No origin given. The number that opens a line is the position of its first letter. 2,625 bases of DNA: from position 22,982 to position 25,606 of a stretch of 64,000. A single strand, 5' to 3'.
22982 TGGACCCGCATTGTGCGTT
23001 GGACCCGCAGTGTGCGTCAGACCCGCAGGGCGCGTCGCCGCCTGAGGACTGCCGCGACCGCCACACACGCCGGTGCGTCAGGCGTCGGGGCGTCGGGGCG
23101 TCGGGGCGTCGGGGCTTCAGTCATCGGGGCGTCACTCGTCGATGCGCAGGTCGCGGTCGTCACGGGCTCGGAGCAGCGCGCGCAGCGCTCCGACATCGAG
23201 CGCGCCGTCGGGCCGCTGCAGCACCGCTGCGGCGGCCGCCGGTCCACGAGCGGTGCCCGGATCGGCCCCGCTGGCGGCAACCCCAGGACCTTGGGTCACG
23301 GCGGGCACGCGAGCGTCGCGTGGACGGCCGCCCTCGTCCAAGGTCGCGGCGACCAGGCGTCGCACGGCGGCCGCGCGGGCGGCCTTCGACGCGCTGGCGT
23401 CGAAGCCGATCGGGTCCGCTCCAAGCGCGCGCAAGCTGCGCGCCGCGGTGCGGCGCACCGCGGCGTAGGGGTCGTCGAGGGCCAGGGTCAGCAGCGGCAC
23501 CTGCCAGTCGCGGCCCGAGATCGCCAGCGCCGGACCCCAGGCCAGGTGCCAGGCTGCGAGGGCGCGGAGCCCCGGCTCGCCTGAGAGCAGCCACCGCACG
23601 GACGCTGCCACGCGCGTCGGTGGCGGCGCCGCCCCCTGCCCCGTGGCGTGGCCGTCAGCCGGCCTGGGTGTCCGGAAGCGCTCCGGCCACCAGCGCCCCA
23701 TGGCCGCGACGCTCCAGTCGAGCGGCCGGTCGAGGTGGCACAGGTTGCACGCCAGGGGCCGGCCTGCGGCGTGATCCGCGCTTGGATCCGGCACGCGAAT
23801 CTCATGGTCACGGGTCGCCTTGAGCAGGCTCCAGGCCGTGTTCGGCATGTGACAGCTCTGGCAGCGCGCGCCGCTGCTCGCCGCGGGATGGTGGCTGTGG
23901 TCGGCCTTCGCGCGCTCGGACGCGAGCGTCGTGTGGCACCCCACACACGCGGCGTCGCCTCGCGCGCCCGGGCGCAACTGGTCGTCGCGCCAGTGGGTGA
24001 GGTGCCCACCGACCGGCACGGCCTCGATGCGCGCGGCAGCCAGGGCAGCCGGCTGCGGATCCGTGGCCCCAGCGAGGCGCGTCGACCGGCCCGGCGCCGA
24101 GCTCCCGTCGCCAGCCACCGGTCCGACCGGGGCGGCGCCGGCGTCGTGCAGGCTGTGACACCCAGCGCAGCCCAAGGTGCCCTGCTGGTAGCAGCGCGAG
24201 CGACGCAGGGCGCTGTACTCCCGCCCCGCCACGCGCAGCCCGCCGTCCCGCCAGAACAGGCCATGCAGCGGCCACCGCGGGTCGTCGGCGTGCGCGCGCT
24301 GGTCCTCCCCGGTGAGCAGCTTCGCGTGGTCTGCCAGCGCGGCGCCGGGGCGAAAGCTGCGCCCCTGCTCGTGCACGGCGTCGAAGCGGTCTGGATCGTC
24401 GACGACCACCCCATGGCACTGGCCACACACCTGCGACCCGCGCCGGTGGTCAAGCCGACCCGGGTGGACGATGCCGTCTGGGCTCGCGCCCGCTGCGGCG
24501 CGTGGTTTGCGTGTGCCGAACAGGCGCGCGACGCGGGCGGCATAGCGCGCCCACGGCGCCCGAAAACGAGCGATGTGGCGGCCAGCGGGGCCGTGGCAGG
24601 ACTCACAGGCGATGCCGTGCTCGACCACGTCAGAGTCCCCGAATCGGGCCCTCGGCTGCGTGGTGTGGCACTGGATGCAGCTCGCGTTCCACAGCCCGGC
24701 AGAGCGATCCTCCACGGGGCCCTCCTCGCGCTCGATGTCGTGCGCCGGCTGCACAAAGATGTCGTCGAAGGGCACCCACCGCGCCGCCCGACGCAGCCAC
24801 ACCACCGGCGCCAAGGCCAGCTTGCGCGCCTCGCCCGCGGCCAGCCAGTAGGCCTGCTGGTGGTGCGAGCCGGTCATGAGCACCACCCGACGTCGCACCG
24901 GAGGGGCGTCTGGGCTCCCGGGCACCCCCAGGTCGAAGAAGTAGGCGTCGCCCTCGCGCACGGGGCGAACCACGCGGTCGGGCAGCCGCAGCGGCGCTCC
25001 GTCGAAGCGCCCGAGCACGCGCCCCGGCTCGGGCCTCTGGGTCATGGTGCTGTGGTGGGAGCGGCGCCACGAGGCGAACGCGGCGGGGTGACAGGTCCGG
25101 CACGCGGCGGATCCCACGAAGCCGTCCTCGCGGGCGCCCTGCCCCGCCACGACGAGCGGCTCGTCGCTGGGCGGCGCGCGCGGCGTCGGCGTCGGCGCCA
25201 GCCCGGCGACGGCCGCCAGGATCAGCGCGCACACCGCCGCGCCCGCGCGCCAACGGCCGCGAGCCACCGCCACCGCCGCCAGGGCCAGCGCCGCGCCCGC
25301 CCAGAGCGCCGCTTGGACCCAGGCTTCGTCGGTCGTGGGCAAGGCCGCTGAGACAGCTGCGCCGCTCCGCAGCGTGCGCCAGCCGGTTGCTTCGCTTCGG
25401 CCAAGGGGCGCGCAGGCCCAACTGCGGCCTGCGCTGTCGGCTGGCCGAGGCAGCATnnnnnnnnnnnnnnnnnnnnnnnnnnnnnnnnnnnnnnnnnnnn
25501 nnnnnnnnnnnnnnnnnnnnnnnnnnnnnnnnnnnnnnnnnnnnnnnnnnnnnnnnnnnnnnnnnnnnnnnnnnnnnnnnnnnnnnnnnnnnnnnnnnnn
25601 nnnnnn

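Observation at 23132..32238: TetR-OMF-MFP-RND efflux operon translationally coupled to an octaheme cytochrome c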

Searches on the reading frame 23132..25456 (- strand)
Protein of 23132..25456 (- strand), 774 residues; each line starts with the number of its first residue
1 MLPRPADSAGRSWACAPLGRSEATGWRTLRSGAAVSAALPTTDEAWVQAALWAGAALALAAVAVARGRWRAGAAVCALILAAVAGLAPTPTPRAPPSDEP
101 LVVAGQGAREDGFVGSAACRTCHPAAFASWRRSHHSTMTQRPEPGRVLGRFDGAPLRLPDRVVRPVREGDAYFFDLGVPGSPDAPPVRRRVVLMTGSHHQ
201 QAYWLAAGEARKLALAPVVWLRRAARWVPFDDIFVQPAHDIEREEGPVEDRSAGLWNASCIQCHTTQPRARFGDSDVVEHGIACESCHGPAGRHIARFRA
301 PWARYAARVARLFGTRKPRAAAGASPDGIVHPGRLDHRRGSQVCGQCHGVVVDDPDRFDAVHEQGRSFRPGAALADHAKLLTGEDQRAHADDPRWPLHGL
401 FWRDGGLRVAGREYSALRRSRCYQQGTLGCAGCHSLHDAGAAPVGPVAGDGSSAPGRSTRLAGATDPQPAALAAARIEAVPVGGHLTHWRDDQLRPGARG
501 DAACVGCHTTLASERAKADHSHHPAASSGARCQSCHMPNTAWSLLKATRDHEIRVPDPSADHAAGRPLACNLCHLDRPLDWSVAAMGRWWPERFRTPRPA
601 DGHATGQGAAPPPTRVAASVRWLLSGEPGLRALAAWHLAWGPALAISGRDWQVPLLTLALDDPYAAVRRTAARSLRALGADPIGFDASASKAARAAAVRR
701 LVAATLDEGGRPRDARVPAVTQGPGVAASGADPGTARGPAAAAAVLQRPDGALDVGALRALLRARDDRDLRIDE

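Call 8: search_protein_families(library=pfam, proteins=[window:23132-25456:-], max_evalue=0.01)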
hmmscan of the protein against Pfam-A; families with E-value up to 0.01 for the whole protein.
window:23132-25456:- (774 aa): 4 families
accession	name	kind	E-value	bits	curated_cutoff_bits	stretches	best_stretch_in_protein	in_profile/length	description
PF14522.11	Cytochrome_C7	-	2.8e-09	37.1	24.8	1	501-574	13-66/67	Cytochrome c7 and related cytochrome c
PF13435.11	Cytochrome_C554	-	1.5e-08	35.9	20.8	2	257-289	48-84/84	Cytochrome c554 and c-prime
PF14537.11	Cytochrom_c3_2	-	0.0017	19.2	25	0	258-293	7-38/79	Cytochrome c3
PF09699.15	Paired_CXXCH_1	-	0.0045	17.1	20.6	0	500-538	7-38/41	Doubled CXXCH motif (Paired_CXXCH_1)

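Call 9: search_protein_families(library=ncbifam, proteins=[window:23132-25456:-], max_evalue=0.01)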
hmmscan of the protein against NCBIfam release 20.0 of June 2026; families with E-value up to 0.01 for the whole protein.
window:23132-25456:- (774 aa): 4 families
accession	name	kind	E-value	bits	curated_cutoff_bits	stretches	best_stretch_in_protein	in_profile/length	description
NF041198.1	UshA_like_PCGU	equivalog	2.2e-11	43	275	2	256-297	441-488/519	UshA-like (seleno)protein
TIGR03508.1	decahem_SO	subfamily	2.4e-08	33.8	192.2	2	485-543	101-157/258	DmsE family decaheme c-type cytochrome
NF041028.1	decahem_GSU2203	exception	2.7e-08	33.4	325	0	258-288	102-132/317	GSU2203 family decaheme c-type cytochrome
TIGR03153.1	cytochr_NrfH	equivalog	0.0048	17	134.2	0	501-540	28-63/138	cytochrome c nitrite reductase small subunit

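Call 11: find_homologous_proteins(query=window:23132-25456:-)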
Query window:23132-25456:- (774 aa): 75 proteins with E <= 0.001 among 8000 candidates.
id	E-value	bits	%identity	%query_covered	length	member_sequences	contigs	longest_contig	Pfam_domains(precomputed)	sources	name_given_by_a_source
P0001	0.0e+0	1744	100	100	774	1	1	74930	PF13435.12,PF14522.12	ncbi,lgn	-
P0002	3.1e-197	676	51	92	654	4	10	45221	PF09699.16,PF13435.12,PF14522.12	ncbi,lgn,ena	-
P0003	2.0e-146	508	47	80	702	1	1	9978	PF14537.12,PF14522.12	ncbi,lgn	-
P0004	3.3e-114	401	40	76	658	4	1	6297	PF09699.16,PF14537.12,PF13435.12,PF02335.21,PF14522.12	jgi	jgi:hypothetical protein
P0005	5.0e-107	378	35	89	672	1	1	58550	PF02335.21,PF14522.12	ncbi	-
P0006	2.6e-104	369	39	84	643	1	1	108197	PF09699.16,PF14537.12,PF02335.21,PF14522.12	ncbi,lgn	-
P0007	8.9e-104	367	36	92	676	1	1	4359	PF14537.12,PF13435.12,PF02335.21,PF14522.12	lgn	-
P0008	1.2e-102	363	38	81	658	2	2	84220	PF13435.12,PF14522.12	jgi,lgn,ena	-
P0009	2.2e-102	362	33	94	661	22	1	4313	PF14537.12,PF13435.12,PF02335.21,PF14522.12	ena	-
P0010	4.6e-102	361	38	86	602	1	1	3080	PF02335.21,PF14522.12,PF22113.2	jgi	-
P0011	1.3e-101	360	40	73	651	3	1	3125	PF09699.16,PF14537.12,PF14522.12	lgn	-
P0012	7.4e-101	357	35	88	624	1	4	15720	PF09699.16,PF14537.12,PF13435.12,PF02335.21,PF14522.12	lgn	-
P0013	1.0e-100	357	36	83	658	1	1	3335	PF09699.16,PF13435.12,PF02335.21,PF14522.12,PF22113.2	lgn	-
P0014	1.6e-98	349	39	76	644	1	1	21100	PF09699.16,PF13435.12,PF14522.12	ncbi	-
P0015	9.4e-97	344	37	80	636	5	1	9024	PF09699.16,PF13435.12,PF14522.12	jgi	jgi:hypothetical protein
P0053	4.2e-80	289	40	74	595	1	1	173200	PF09699.16,PF02335.21,PF14522.12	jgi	jgi:predicted CXXCH cytochrome family protein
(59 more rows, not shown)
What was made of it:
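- Closest known: MccA octahaem sulfite reductase and NrfA pentahaem nitrite reductase. Same: Homologues carry precomputed Pfam Cytochrom_C552 hits (call 11).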

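Call 15: find_related_loci(query=A1, collection=genome_contigs, flank=10000)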
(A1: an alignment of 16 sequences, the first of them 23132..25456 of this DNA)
Query A1 (774 aa) in genome_contigs; peptide patterns used: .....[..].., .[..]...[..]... (x = any residue, [..] = any of these).
599 stretches matched a pattern (row limit reached: there are more); 555 encode a relative of the query (tblastn E <= 1e-3); the best 80 are kept; 80 distinct loci.
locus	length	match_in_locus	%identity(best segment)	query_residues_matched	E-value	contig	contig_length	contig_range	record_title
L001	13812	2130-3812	38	64-686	1e-115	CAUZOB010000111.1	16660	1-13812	MAG: Planctomycetota bacterium isolate CB9_323.51 genome assembly, contig: Ga0302132_10000937, whole genome shotgun sequ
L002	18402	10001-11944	34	51-774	5e-117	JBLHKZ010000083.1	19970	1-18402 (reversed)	MAG: Limisphaerales bacterium isolate 3300054698_143 Ga0535670_0004364, whole genome shotgun sequence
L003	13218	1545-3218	35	108-774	2e-110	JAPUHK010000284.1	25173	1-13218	MAG: Planctomycetota bacterium isolate KW1-S05_81 KW1-S05_81_cg284, whole genome shotgun sequence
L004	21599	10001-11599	37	106-703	4e-110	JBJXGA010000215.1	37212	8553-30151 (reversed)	MAG: Planctomycetales bacterium isolate F1F2.bin.380 k127_7432733, whole genome shotgun sequence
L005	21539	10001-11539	36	106-703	2e-109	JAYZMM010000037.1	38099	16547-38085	MAG: Planctomycetota bacterium isolate XB_MAG33 DB_MAG33_0037, whole genome shotgun sequence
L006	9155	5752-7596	37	44-699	3e-109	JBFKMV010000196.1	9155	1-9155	MAG: Candidatus Polarisedimenticolaceae bacterium isolate Mix_sand22.2022.08.D.57 k141_3446642_length_9155_cov_13.0007,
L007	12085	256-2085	36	70-774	5e-109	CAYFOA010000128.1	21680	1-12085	MAG TPA_asm: uncultured Rickettsiales bacterium isolate ERP019367_co1_6 genome assembly, contig: NODE_2115_length_21680_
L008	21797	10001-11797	34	87-774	6e-109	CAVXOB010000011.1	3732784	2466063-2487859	MAG: uncultured Planctomycetota bacterium isolate MFD01721.bin.1.88 genome assembly, contig: contig_8791, whole genome s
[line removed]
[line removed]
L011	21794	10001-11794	36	91-774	2e-108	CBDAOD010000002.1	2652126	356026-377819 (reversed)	MAG: Vicinamibacterales bacterium isolate 1282e159-6dd2-4713-bfde-212400ec611b genome assembly, contig: contig_2, whole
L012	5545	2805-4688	35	44-720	4e-108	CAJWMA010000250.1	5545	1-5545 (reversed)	TPA_asm: uncultured bacterium isolate ERR598971_bin.43_MetaBAT_v2.12.1_MAG genome assembly, contig: NODE_9344_length_554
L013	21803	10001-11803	35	90-774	4e-108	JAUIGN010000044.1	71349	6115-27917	MAG: bacterium isolate Co_bin.157 NODE_3069_length_71349_cov_2.155500, whole genome shotgun sequence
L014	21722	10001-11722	36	112-774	2e-107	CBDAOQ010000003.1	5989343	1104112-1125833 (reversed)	MAG: Candidatus Versatilivorator sp. isolate 6a61018a-c988-4e23-9d40-021d3d713c5d genome assembly, contig: contig_3, who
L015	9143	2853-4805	36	50-774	1e-107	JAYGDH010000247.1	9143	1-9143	MAG: Pirellulaceae bacterium isolate OC3_3000m_MAG_123 OC3_3000m_contig_1906971, whole genome shotgun sequence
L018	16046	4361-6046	37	70-699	6e-107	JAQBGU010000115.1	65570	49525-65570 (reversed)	MAG: Deltaproteobacteria bacterium isolate MAG_451_bin-01 451_bin-01_ctg-115, whole genome shotgun sequence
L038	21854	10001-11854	34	72-774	2e-103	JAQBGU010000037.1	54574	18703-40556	MAG: Deltaproteobacteria bacterium isolate MAG_451_bin-01 451_bin-01_ctg-037, whole genome shotgun sequence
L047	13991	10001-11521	38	111-686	7e-103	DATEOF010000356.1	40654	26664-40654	MAG TPA_asm: Polyangiales bacterium isolate SMAG_U8988 k141_968102, whole genome shotgun sequence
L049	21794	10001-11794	35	110-774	2e-102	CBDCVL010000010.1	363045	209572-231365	MAG: Vicinamibacterales bacterium isolate 95cd3e5d-8026-4a94-9c22-e269ce7c2288 genome assembly, contig: contig_10, whole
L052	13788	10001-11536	38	110-686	6e-102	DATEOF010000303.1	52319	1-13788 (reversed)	MAG TPA_asm: Polyangiales bacterium isolate SMAG_U8988 k141_532166, whole genome shotgun sequence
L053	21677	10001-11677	38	79-702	1e-101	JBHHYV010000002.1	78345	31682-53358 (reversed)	MAG: Myxococcota bacterium isolate Maj_2_bin.28 NODE_63_length_78345_cov_8.513246, whole genome shotgun sequence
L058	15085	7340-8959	38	111-703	4e-101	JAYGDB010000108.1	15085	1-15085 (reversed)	MAG: Myxococcota bacterium isolate OC6_3000m_MAG_334 OC6_3000m_contig_2249364, whole genome shotgun sequence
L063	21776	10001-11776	37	70-702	3e-100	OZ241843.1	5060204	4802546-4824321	MAG: Vicinamibacterales bacterium isolate d728d8a6-ce75-4a6f-b799-faf650d2db42 genome assembly, chromosome: 1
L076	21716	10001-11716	35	111-774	4e-99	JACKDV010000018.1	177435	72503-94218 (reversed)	MAG: Myxococcales bacterium isolate HK-STAS-MYXO-16 HK-STAS-MYXO-16_18, whole genome shotgun sequence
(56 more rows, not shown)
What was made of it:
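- Size and spread of the cytochrome family: call 15 (555 confirmed loci in Planctomycetota, Verrucomicrobiota, Acidobacteriota, Myxococcota and others).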

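Call 17: find_encoding_contigs(protein=P0001, flank=10000, max_places=3)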
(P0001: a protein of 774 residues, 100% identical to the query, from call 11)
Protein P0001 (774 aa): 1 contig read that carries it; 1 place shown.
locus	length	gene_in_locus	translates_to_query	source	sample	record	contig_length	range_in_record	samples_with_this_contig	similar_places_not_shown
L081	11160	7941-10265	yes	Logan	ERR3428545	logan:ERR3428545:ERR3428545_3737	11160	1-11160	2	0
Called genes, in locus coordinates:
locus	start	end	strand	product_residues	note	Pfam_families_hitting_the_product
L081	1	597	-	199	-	?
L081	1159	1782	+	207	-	PF00440:TetR_N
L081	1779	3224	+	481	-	PF02321:OEP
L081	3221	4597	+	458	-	PF25973:BSH_CzcB, PF25967:RND-MFP_C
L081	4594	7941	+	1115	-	PF00873:ACR_tran, PF02355:SecD_SecF_C (faint), PF03176:MMPL (weak)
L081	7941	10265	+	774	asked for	PF13435:Cytochrome_C554 (faint), PF14522:Cytochrome_C7 (faint)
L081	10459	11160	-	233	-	?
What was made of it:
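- The frame is open from ATG 25456, and the gene callers behind the public record chose it (P0001, 774 aa; calls 11, 17).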

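Call 18: find_encoding_contigs(protein=P0002, flank=10000, max_places=6)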
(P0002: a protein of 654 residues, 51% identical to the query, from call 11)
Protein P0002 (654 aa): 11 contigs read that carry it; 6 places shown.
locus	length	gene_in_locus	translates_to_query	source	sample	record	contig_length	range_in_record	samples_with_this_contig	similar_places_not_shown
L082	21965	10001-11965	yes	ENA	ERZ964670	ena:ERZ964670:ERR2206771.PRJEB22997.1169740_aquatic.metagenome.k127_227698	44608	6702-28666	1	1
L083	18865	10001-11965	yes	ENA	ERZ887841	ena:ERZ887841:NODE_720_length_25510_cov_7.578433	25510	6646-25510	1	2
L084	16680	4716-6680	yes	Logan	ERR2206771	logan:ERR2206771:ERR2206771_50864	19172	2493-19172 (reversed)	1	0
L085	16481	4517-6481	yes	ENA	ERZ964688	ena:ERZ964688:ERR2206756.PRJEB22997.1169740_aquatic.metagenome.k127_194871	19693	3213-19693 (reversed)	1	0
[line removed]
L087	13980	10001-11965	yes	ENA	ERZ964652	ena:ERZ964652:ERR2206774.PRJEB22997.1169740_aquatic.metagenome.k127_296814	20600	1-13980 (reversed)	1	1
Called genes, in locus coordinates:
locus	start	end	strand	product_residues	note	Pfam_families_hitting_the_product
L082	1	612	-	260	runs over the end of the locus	-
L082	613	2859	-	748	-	-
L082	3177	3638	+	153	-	PF00582:Usp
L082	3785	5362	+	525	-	PF02321:OEP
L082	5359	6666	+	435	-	PF25973:BSH_CzcB (weak), PF25967:RND-MFP_C (weak)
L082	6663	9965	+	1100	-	PF00873:ACR_tran, PF02355:SecD_SecF_C (weak)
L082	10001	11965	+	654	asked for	PF14522:Cytochrome_C7 (faint), PF09699:Paired_CXXCH_1 (faint), PF13435:Cytochrome_C554 (faint)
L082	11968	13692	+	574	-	-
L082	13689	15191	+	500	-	PF03901:Glyco_transf_22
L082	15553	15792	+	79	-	PF01197:Ribosomal_L31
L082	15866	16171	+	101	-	PF00253:Ribosomal_S14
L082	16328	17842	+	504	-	PF00149:Metallophos (faint)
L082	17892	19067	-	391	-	PF04134:DCC1-like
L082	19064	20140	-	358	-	PF07224:Chlorophyllase (weak), PF00756:Esterase, PF02230:Abhydrolase_2, PF00326:Peptidase_S9 (weak), PF07859:Abhydrolase_3 (faint)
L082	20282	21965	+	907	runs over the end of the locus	PF19363:DUF5939 (weak), PF00069:Pkinase, PF07714:PK_Tyr_Ser-Thr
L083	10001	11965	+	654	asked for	PF14522:Cytochrome_C7 (faint), PF09699:Paired_CXXCH_1 (faint), PF13435:Cytochrome_C554 (faint)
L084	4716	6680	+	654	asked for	PF14522:Cytochrome_C7 (faint), PF09699:Paired_CXXCH_1 (faint), PF13435:Cytochrome_C554 (faint)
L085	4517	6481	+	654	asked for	PF14522:Cytochrome_C7 (faint), PF09699:Paired_CXXCH_1 (faint), PF13435:Cytochrome_C554 (faint)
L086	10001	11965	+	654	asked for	PF14522:Cytochrome_C7 (faint), PF09699:Paired_CXXCH_1 (faint), PF13435:Cytochrome_C554 (faint)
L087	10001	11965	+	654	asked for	PF14522:Cytochrome_C7 (faint), PF09699:Paired_CXXCH_1 (faint), PF13435:Cytochrome_C554 (faint)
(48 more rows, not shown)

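Call 19: find_encoding_contigs(protein=P0003, flank=10000, max_places=3)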
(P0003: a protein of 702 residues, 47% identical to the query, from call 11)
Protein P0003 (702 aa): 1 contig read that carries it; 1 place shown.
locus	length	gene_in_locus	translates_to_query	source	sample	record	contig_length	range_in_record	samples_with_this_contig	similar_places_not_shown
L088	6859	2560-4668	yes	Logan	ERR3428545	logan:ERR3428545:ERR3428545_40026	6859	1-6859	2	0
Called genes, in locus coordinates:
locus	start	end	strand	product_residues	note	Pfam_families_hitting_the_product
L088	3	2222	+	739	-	?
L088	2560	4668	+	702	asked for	PF14522:Cytochrome_C7 (faint), PF14537:Cytochrom_c3_2 (faint)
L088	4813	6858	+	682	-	?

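Call 20: find_related_loci(query=window:23132-25456:-, collection=metagenome_contigs, flank=10000)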
Query window:23132-25456:- (774 aa) in metagenome_contigs; peptide patterns used: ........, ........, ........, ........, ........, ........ (x = any residue, [..] = any of these).
169 stretches matched a pattern; 11 encode a relative of the query (tblastn E <= 1e-3); 11 distinct loci.
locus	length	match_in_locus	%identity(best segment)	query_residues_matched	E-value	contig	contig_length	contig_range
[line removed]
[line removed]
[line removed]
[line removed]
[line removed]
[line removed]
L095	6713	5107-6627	38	112-689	9e-97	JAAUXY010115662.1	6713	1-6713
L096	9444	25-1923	30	40-729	4e-93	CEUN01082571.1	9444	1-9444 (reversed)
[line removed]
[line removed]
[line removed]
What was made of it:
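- Tried and rejected: Only distant ones were found (30-38% identity), and none was informative for the adjacency (call 20).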
